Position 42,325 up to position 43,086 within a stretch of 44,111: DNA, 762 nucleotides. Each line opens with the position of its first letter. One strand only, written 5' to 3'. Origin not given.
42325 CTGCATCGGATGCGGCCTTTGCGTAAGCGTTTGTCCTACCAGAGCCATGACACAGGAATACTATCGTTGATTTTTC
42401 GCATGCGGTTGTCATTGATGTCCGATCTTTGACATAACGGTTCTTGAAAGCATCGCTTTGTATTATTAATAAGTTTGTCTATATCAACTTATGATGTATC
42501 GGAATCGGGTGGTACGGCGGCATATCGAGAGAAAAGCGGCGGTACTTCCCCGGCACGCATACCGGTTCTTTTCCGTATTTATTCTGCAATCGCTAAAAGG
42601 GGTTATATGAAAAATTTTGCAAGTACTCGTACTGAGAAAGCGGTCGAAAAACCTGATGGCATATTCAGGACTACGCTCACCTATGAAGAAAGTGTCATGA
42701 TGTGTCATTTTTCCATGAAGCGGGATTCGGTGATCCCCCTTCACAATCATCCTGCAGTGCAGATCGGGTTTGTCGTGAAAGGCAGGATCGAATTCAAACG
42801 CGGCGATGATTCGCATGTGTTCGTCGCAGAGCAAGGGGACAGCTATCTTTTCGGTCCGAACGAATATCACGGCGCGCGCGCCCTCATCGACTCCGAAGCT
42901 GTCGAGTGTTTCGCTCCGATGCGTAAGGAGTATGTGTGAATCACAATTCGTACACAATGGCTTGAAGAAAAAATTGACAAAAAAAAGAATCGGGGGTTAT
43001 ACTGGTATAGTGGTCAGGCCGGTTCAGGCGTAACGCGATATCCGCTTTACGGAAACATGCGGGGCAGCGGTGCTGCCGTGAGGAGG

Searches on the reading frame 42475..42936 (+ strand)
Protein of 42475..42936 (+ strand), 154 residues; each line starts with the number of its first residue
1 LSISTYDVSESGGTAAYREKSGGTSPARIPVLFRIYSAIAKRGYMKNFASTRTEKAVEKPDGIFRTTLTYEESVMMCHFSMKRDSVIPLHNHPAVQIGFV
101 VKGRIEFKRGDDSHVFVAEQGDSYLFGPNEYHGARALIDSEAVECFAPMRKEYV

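Call 12: search_protein_families(library=pfam, proteins=[window:42475-42936:+])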
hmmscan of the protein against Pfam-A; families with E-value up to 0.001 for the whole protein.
window:42475-42936:+ (154 aa): 4 families
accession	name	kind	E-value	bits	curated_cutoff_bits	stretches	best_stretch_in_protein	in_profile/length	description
PF07883.17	Cupin_2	-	1e-09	38.4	27.2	1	82-140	6-62/70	Cupin domain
PF07847.18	PCO_ADO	-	5.3e-07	29.7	27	1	52-96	22-66/201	PCO_ADO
PF02311.25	AraC_binding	-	9.4e-05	22.6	21.1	1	76-135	5-62/135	AraC-like ligand binding domain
PF12973.13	Cupin_7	-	0.00038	20.7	27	1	56-130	13-82/105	ChrR Cupin-like domain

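Call 64: search_protein_families(library=ncbifam, proteins=[window:42475-42936:+], max_evalue=1e-10)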
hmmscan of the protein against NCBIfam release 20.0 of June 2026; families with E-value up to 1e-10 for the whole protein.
window:42475-42936:+ (154 aa): 0 families
